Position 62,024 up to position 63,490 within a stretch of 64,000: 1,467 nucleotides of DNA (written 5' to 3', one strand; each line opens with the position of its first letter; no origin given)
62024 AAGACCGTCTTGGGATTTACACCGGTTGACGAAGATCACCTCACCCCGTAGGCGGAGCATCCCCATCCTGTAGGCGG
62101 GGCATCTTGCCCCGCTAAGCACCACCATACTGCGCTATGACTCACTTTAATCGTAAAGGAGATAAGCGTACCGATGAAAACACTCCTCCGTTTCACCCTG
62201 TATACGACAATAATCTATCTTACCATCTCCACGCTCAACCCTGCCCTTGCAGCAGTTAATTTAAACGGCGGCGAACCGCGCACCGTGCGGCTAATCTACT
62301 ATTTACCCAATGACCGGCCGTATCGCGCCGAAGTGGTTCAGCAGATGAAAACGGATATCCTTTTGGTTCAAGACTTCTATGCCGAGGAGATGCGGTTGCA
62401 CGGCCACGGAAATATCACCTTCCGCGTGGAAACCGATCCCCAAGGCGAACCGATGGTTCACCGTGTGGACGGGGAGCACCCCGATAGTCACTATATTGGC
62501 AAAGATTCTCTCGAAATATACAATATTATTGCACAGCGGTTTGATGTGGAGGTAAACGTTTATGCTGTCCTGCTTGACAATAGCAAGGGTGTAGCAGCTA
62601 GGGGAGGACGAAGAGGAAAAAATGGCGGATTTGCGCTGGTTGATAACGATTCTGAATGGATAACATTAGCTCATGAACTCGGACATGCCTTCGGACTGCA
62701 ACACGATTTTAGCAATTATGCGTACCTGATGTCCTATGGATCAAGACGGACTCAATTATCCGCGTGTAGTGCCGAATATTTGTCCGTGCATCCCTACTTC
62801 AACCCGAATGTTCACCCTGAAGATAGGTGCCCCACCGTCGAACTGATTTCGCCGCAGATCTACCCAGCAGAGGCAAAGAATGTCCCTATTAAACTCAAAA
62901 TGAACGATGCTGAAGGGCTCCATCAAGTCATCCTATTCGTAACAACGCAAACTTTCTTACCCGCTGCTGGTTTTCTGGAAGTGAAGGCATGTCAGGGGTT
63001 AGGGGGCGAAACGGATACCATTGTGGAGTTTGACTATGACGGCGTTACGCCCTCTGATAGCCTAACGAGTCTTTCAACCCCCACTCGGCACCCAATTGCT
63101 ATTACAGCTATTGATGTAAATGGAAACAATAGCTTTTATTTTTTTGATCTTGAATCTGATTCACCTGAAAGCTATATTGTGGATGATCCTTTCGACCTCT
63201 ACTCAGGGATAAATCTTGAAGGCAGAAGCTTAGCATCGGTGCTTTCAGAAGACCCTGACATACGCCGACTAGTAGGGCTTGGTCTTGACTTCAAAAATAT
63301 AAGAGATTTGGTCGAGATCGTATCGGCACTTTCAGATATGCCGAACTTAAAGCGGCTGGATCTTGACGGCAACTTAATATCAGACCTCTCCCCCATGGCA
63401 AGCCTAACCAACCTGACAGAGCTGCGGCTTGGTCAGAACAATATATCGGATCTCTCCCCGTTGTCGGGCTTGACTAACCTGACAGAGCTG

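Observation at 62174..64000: Secreted metzincin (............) metalloprotease fused to an internalin-like LRR array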

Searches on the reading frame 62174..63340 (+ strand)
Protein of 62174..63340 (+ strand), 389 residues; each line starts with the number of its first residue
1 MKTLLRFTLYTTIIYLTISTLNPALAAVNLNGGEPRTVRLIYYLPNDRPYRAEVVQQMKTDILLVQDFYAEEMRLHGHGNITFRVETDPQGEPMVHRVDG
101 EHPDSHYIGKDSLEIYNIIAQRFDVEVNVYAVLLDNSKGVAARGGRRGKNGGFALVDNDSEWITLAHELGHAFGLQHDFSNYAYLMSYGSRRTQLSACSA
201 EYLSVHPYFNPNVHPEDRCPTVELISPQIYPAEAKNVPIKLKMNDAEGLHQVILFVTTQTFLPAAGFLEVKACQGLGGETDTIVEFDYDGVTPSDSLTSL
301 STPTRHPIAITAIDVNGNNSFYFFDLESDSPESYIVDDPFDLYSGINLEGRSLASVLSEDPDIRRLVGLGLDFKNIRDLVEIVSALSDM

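Call 4: search_protein_families(library=pfam, proteins=[window:62174-63340:+], max_evalue=1)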
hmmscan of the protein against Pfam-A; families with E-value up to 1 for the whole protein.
window:62174-63340:+ (389 aa): 10 families
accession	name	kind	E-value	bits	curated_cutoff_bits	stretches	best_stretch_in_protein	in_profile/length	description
PF13688.12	Reprolysin_5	-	7.5e-09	36.5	27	1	121-190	86-166/196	Metallo-peptidase family M12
PF12044.14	Metallopep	-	1.4e-06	27.6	27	1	54-96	127-169/427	Putative peptidase family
PF13583.11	Reprolysin_4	-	3.1e-06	27.4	22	1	149-183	125-157/203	Metallo-peptidase family M12B Reprolysin-like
PF13574.12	Reprolysin_2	-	1.5e-05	25.4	27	1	157-201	121-165/195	Metallo-peptidase family M12B Reprolysin-like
PF10462.15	Peptidase_M66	-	0.00015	21.3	20.6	1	127-214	155-246/306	Peptidase M66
PF13582.12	Reprolysin_3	-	0.00049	21.1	22.4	1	135-178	75-123/123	Metallo-peptidase family M12B Reprolysin-like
PF00413.30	Peptidase_M10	-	0.013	15.9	24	1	164-188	111-135/159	Matrixin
PF16313.11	DUF4953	-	0.08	12.6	24.2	1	165-227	17-81/316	Met-zincin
PF01400.30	Astacin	-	0.16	12.1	22.5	1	129-180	46-97/189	Astacin (Peptidase family M12A)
PF05572.19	Peptidase_M43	-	0.22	11.9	23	1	160-180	67-87/152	Pregnancy-associated plasma protein-A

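Call 5: search_protein_families(library=ncbifam, proteins=[window:62174-63340:+], max_evalue=1)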
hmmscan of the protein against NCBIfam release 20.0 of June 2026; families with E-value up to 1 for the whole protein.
window:62174-63340:+ (389 aa): 6 families
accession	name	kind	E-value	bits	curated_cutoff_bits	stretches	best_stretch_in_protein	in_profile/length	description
TIGR03952.1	metzin_BF0631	equivalog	0.0029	16.6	208.1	1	162-181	233-252/351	zinc-dependent metalloproteinase lipoprotein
NF052434.1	Mep72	equivalog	0.0083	14.7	645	1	149-180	122-153/573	biofilm-associated metzincin protease Mep72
NF038115.1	SVAGG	subfamily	0.044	12.8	150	1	157-177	170-190/407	SVAGG family GlyGly-CTERM protein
TIGR03296.1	M6dom_TIGR03296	domain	0.064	13.1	110.8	1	147-177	152-182/286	M6 family metalloprotease domain-containing protein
TIGR02290.1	M3_fam_3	subfamily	0.17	10.8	561.7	1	159-173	373-387/587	M3 family oligoendopeptidase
NF033823.0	archmetzin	subfamily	0.22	11.5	145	1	166-177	127-138/170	archaemetzincin family Zn-dependent metalloprotease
